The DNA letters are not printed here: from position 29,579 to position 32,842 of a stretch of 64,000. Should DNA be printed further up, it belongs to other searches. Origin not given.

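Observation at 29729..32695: OmcA/MtrC-like decaheme with 5+5 heme layout but ~300 extra N-terminal residues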

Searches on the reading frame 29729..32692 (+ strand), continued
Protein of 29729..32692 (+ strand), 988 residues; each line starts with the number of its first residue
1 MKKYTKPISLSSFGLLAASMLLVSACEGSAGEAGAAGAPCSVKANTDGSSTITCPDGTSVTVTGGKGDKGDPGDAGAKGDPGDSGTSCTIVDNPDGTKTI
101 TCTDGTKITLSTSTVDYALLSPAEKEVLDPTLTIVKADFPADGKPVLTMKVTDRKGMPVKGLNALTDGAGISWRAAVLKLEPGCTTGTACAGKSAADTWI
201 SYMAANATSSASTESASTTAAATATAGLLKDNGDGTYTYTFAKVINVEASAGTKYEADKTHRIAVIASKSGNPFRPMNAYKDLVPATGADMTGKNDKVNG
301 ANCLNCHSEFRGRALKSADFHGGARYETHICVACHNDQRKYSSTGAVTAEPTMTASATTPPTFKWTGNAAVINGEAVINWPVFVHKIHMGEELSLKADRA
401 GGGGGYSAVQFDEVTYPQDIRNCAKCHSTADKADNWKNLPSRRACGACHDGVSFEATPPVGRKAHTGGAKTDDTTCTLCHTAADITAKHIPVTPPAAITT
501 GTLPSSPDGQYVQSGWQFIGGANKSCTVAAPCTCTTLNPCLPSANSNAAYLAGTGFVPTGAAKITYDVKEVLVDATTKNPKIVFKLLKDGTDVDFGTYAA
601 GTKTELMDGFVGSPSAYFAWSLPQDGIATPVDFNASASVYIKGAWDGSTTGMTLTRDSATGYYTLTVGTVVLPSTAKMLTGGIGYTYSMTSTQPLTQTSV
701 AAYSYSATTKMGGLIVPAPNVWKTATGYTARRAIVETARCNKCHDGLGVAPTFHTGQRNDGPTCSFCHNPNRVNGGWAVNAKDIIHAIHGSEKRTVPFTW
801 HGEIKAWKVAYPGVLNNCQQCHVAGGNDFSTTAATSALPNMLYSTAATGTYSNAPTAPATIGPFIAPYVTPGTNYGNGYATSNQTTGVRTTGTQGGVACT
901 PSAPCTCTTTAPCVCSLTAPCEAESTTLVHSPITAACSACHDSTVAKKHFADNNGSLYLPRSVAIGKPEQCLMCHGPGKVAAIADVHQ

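Call 61: find_related_loci(query=A1, collection=genome_contigs, flank=10000)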
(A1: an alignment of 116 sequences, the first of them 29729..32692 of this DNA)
Query A1 (988 aa) in genome_contigs; peptide patterns used: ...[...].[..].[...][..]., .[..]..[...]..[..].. (x = any residue, [..] = any of these).
433 stretches matched a pattern; 365 encode a relative of the query (tblastn E <= 1e-3); the best 80 are kept; 80 distinct loci.
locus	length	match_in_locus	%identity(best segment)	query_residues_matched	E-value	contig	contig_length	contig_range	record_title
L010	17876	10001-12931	84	3-988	0e+0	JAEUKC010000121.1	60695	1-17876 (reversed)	MAG: Myxococcales bacterium isolate new MAG-85 k141_1560588, whole genome shotgun sequence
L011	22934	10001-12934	87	3-988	0e+0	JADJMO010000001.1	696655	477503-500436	MAG: Myxococcales bacterium isolate EsbW_18-Q3-R4-48_BATAC.438 tig00002451-10-6960710, whole genome shotgun sequence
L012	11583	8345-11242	68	7-988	0e+0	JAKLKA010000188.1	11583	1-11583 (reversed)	MAG: Polyangiaceae bacterium isolate MAG.220 MAG.220-scaffold_3299, whole genome shotgun sequence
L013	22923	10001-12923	70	8-988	0e+0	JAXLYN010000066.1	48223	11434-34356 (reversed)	MAG: Polyangiaceae bacterium isolate STL-MYX14 C3.142.fa-66, whole genome shotgun sequence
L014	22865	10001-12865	59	26-988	0e+0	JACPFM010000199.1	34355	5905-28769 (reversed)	MAG: Deltaproteobacteria bacterium isolate NC_groundwater_361_Ag_B-0.1um_71_13 GD18-4_B1_scaffold_1842519, whole genome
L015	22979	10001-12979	47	13-988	0e+0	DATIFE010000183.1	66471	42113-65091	MAG TPA_asm: Anaeromyxobacteraceae bacterium isolate SMAG_U16387 k141_2131508, whole genome shotgun sequence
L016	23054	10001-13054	47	1-988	0e+0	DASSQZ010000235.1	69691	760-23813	MAG TPA_asm: Myxococcales bacterium isolate SMAG_U476 k141_1205713, whole genome shotgun sequence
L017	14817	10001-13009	45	13-987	0e+0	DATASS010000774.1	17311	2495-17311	MAG TPA_asm: Kofleriaceae bacterium isolate SMAG_U5526 k141_1580141, whole genome shotgun sequence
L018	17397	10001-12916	46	13-988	0e+0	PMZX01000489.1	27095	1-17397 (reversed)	MAG: Myxococcales bacterium isolate fen_1103 73.20110800_E3M.7_contig_590, whole genome shotgun sequence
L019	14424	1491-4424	45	27-987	0e+0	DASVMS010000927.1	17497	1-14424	MAG TPA_asm: Kofleriaceae bacterium isolate SMAG_U3106 k141_278429, whole genome shotgun sequence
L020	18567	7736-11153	45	26-987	0e+0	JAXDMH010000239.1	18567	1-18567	MAG: Myxococcales bacterium isolate BP_637 scaffold_2428786, whole genome shotgun sequence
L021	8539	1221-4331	43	7-987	0e+0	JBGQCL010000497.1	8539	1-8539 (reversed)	MAG: Kofleriaceae bacterium isolate OBJ2_061818_110_40 k141_594907_length_8539_cov_17.3953, whole genome shotgun sequenc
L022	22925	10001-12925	45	1-987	0e+0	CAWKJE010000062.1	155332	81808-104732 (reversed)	MAG: uncultured delta proteobacterium isolate MFD04752.bin.1.7 genome assembly, contig: contig_62969, whole genome shotg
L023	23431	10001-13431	46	30-987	0e+0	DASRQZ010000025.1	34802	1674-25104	MAG TPA_asm: Polyangia bacterium isolate SMAG_U4460 k141_3005869, whole genome shotgun sequence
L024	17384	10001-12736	46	40-987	0e+0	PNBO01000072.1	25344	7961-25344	MAG: Myxococcales bacterium isolate fen_1138 73.20120700_E3M.16_contig_11317, whole genome shotgun sequence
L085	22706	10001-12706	37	128-987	9e-165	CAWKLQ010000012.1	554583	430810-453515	MAG: uncultured beta proteobacterium isolate MFD04651.bin.1.130 genome assembly, contig: contig_9941, whole genome shotg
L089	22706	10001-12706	37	128-987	3e-164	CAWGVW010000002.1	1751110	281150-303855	MAG: uncultured Gammaproteobacteria bacterium isolate MFD02242.bin.1.86 genome assembly, contig: contig_5052, whole geno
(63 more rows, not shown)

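Call 66: search_solved_structures(query=A1, max_evalue=0.001, show_alignments=0)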
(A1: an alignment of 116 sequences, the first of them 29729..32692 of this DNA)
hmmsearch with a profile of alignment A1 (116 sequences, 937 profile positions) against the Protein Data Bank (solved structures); distinct sequences matched with E-value up to 0.001: 2.
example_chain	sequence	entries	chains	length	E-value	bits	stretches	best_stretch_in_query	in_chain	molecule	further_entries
3pmq_A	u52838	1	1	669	1.8e-40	142.1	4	876-935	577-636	Decaheme cytochrome c MtrF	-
4lmh_A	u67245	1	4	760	2.3e-19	72.2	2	123-324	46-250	Extracellular iron oxide respiratory system surface decaheme cytochrome c component OmcA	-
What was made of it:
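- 30119..30613 (+): Domain I, N-terminal beta-barrel (aa ~131-295), part of the family core. The family profile matches OmcA residues 46-250 (call 66).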

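Call 67: search_protein_families(library=ncbifam, proteins=[L004:2713-4374:+, L004:4364-5641:+, L004:5710-6756:+, L004:756-2231:+, L004:6782-9937:+], max_evalue=0.001)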
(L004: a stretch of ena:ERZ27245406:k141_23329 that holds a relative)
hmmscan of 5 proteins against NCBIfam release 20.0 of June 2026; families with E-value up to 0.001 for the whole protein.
L004:2713-4374:+ (554 aa): 1 family
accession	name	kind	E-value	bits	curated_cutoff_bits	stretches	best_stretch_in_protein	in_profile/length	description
TIGR01904.2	GSu_C4xC__C2xCH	domain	1.6e-18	66.2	27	2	265-322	15-66/73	CxxxxCH/CxxCH domain c-type cytochrome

L004:4364-5641:+ (426 aa): 0 families

L004:5710-6756:+ (349 aa): 1 family
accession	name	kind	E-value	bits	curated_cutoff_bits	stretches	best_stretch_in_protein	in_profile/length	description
NF041781.1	mnquin_red_QrcA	equivalog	3.5e-06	26.7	180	0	93-203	24-131/174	menaquinone reductase multiheme cytochrome c subunit QrcA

L004:756-2231:+ (492 aa): 4 families
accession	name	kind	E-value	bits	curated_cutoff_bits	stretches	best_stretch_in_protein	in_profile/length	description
TIGR03153.1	cytochr_NrfH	equivalog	1.4e-17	64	134.2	1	116-223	3-111/138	cytochrome c nitrite reductase small subunit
NF011606.0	PRK15032.1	equivalog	2.7e-06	26.8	455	1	99-191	4-100/390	pentaheme c-type cytochrome TorC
TIGR03507.1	decahem_SO1788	subfamily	3.5e-06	25.8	209.3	1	130-230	233-311/672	OmcA/MtrC family decaheme c-type cytochrome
TIGR02162.1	torC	equivalog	4.5e-06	26.2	478.2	1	99-201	3-110/387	pentaheme c-type cytochrome TorC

L004:6782-9937:+ (1052 aa): 1 family
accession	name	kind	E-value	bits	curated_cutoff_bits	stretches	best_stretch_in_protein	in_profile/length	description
TIGR03507.1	decahem_SO1788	subfamily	1.5e-65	221.9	209.3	2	218-550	82-336/672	OmcA/MtrC family decaheme c-type cytochrome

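Call 77: search_protein_families(library=pfam, proteins=[L085:12746-13705:+, L085:13725-15776:+, L089:13067-14017:+, L089:14030-16138:+, L004:4364-5641:+, L004:5710-6756:+, L085:9701-12712:+], max_evalue=0.001)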
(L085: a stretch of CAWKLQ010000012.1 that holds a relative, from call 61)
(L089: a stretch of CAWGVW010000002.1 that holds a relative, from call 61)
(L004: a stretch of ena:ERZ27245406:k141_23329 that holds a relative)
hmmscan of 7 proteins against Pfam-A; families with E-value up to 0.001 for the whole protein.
L085:12746-13705:+ (320 aa): 5 families
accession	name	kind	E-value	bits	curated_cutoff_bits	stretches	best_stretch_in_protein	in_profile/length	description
PF09699.15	Paired_CXXCH_1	-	4.5e-39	132.3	20.6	3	188-228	3-40/41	Doubled CXXCH motif (Paired_CXXCH_1)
PF22678.1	Cytochrom_c_NrfB-like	-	9.6e-18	64.9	27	2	84-162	1-76/89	Cytochrome c-type protein NrfB-like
PF14522.11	Cytochrome_C7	-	5.6e-15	55.4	24.8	1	189-246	7-66/67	Cytochrome c7 and related cytochrome c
PF14537.11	Cytochrom_c3_2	-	2.8e-12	47.4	25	1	139-224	1-78/79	Cytochrome c3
PF22113.1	Mtrc-MtrF_II-IV_dom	-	1.3e-08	35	30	0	33-93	112-168/176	Outer membrane cytochrome MtrC/MtrF-like, domains II/IV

L085:13725-15776:+ (684 aa): 1 family
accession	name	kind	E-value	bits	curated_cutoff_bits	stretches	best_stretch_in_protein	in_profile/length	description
PF11854.14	MtrB_PioB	-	1e-148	497.2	23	1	55-684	3-635/635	Putative outer membrane beta-barrel porin, MtrB/PioB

L089:13067-14017:+ (317 aa): 6 families
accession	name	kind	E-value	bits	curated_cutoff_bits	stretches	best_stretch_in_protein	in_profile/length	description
PF09699.15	Paired_CXXCH_1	-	2.8e-36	123.4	20.6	3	234-270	1-38/41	Doubled CXXCH motif (Paired_CXXCH_1)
PF22678.1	Cytochrom_c_NrfB-like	-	2e-16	60.7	27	2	81-165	1-80/89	Cytochrome c-type protein NrfB-like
PF14537.11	Cytochrom_c3_2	-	4.7e-10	40.2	25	1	139-223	2-78/79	Cytochrome c3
PF14522.11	Cytochrome_C7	-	1.1e-09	38.4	24.8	0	77-150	12-66/67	Cytochrome c7 and related cytochrome c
PF22113.1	Mtrc-MtrF_II-IV_dom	-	5.2e-07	29.8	30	0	34-91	111-169/176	Outer membrane cytochrome MtrC/MtrF-like, domains II/IV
PF13435.11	Cytochrome_C554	-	0.00031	22.1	20.8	0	31-86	36-84/84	Cytochrome c554 and c-prime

L089:14030-16138:+ (703 aa): 1 family
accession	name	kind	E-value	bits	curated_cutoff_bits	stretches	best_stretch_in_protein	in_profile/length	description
PF11854.14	MtrB_PioB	-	2.6e-168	561.9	23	1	63-703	1-635/635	Putative outer membrane beta-barrel porin, MtrB/PioB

L004:4364-5641:+ (426 aa): 0 families

L004:5710-6756:+ (349 aa): 2 families
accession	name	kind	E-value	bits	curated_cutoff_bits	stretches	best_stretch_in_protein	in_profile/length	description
PF14522.11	Cytochrome_C7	-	1.4e-16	60.5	24.8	2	102-157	3-66/67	Cytochrome c7 and related cytochrome c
PF14537.11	Cytochrom_c3_2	-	0.00013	22.8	25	0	36-143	2-79/79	Cytochrome c3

L085:9701-12712:+ (1004 aa): 5 families
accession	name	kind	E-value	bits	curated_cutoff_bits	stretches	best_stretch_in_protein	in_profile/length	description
PF22113.1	Mtrc-MtrF_II-IV_dom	-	2e-47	161.4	30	3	304-503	1-166/176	Outer membrane cytochrome MtrC/MtrF-like, domains II/IV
PF14522.11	Cytochrome_C7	-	4.5e-16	58.9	24.8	1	419-501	14-67/67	Cytochrome c7 and related cytochrome c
PF09699.15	Paired_CXXCH_1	-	5e-10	39.3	20.6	0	760-799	4-40/41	Doubled CXXCH motif (Paired_CXXCH_1)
PF14537.11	Cytochrom_c3_2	-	1e-06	29.5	25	0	307-353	24-68/79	Cytochrome c3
PF01391.23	Collagen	-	0.00038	20.6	27.2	0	27-77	3-52/60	Collagen triple helix repeat (20 copies)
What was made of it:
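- On MtrCAB porin-cytochrome complex (MtrC sensu stricto): Beta/gamma relatives do have mtrA and mtrB adjacent (call 77).
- Closest known: Long-form MtrC of Burkholderiales, Steroidobacteraceae and Gammaproteobacteria. Different: They sit in mtrC-mtrA-mtrB operons (call 77).
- In L085 and L089 the next genes are MtrA-like and MtrB_PioB, with E=1e-148 and 3e-168 (call 77). L085 gives Collagen E=3.8e-4 (call 77).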
